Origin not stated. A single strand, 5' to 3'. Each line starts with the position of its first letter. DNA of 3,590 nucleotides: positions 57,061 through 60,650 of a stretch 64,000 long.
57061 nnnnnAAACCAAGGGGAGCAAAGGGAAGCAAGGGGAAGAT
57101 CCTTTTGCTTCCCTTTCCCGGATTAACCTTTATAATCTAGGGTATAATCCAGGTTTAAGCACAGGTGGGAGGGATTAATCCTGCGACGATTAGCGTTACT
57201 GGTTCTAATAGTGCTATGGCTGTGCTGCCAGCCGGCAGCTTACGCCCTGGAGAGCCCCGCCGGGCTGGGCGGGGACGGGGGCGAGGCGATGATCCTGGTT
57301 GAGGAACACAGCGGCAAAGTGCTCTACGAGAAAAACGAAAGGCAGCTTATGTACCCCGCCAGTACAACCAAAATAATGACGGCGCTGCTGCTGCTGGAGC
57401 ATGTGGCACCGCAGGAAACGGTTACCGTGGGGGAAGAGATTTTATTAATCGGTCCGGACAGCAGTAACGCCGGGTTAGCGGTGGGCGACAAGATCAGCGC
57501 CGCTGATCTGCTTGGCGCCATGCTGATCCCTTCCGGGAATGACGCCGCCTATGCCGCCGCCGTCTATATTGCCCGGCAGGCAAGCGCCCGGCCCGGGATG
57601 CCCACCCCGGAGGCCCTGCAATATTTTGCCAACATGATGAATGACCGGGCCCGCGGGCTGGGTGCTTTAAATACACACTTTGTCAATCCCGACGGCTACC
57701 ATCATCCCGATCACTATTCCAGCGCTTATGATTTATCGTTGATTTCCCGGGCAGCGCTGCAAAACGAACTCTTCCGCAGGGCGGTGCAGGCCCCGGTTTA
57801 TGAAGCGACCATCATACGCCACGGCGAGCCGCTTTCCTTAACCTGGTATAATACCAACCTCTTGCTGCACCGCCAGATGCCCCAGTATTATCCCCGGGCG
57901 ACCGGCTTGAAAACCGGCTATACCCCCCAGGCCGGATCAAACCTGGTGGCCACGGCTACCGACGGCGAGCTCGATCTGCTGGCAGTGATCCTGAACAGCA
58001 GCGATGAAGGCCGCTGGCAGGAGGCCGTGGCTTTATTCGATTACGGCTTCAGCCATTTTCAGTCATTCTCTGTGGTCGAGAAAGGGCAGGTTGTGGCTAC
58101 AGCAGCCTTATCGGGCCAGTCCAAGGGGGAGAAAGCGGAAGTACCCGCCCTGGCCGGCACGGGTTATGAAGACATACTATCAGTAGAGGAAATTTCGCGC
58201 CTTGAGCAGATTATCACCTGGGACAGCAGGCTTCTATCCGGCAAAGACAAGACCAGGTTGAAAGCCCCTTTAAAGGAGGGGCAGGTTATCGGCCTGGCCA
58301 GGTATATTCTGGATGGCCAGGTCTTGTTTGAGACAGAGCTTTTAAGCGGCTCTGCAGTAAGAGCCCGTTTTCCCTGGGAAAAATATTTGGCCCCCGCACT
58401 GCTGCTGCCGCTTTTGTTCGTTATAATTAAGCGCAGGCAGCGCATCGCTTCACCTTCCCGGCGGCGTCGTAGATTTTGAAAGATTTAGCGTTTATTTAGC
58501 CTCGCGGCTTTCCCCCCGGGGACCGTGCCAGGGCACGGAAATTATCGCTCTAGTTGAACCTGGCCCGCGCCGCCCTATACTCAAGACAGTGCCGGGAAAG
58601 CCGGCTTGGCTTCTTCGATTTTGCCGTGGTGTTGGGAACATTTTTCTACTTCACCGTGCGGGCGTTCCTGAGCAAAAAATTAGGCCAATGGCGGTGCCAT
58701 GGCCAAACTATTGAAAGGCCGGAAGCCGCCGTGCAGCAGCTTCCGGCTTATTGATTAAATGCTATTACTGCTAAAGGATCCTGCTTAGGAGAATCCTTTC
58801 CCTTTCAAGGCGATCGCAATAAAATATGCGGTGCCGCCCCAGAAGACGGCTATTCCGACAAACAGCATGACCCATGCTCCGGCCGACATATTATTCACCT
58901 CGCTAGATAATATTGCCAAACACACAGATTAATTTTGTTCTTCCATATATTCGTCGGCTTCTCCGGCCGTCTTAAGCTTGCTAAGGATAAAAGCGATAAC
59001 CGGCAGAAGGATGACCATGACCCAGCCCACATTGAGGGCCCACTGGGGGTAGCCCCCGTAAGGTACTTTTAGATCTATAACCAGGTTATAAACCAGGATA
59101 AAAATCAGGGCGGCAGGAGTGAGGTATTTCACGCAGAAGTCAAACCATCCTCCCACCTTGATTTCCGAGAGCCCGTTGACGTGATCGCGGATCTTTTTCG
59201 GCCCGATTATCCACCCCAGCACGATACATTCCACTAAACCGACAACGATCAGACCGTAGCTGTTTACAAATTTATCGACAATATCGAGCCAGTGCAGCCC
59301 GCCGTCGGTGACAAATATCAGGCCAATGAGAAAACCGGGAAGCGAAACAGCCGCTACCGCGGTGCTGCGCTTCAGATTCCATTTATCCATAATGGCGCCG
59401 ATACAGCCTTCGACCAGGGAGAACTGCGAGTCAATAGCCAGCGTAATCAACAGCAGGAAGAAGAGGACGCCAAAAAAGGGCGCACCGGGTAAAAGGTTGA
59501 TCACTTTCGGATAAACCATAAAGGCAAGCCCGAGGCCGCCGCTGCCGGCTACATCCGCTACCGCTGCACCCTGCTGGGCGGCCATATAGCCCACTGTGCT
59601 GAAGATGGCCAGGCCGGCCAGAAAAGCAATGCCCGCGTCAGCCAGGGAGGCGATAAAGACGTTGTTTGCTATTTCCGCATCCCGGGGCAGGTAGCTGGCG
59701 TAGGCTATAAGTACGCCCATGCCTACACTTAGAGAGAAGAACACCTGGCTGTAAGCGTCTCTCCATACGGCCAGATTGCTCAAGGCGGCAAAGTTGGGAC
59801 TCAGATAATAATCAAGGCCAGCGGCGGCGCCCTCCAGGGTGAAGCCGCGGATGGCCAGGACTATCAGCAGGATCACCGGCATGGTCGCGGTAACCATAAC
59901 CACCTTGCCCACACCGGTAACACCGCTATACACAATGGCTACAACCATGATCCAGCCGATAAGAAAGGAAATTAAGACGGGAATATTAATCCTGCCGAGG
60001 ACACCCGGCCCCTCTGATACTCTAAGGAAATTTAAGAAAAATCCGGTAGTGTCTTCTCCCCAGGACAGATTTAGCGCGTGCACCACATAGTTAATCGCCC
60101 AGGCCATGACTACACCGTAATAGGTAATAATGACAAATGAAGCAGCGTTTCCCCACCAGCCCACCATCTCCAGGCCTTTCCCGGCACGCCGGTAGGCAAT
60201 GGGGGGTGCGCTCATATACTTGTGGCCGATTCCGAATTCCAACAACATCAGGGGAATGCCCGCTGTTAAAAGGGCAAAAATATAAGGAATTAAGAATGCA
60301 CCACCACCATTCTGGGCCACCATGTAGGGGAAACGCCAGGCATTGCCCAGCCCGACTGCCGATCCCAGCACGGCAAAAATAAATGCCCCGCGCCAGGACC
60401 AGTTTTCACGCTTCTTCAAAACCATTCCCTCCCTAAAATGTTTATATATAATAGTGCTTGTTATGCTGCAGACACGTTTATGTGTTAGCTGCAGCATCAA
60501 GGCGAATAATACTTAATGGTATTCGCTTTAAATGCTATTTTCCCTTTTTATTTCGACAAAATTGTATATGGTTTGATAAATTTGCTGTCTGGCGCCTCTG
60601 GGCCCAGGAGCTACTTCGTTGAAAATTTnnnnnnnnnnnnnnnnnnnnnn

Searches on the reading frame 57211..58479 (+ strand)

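Call 70: search_protein_families(library=pfam, proteins=[window:57211-58479:+], max_evalue=0.00001)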
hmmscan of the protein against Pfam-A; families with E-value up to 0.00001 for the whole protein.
window:57211-58479:+ (422 aa): 2 families
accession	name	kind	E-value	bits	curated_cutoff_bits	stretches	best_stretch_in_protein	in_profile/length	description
PF00768.25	Peptidase_S11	-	2.1e-47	162.1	27.6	1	25-263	13-237/239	D-alanyl-D-alanine carboxypeptidase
PF07943.18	PBP5_C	-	1.1e-08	35.5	21.2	1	283-383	1-89/91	Penicillin-binding protein 5, C-terminal domain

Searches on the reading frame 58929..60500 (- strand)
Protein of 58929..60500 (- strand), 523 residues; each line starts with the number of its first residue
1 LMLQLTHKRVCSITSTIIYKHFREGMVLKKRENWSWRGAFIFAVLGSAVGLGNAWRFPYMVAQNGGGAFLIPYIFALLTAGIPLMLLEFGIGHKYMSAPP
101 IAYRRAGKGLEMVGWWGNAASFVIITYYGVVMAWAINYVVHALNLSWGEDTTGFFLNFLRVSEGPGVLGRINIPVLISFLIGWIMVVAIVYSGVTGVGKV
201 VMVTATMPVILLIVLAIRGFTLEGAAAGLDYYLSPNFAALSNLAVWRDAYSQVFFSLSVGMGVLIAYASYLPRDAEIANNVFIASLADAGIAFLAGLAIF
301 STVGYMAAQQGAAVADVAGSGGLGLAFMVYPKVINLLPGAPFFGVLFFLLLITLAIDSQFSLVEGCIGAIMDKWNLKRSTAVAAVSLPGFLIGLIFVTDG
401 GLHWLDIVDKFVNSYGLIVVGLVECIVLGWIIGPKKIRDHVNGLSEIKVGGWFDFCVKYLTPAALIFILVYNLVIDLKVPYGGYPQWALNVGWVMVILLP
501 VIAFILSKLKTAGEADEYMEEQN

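Call 70: search_protein_families(library=pfam, proteins=[window:58929-60500:-], max_evalue=0.00001)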
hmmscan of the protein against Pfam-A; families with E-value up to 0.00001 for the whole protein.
window:58929-60500:- (523 aa): 1 family
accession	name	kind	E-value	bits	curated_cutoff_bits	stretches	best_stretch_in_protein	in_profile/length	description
PF00209.24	SNF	-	1.4e-125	420.4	27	2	155-506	160-516/524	Sodium:neurotransmitter symporter family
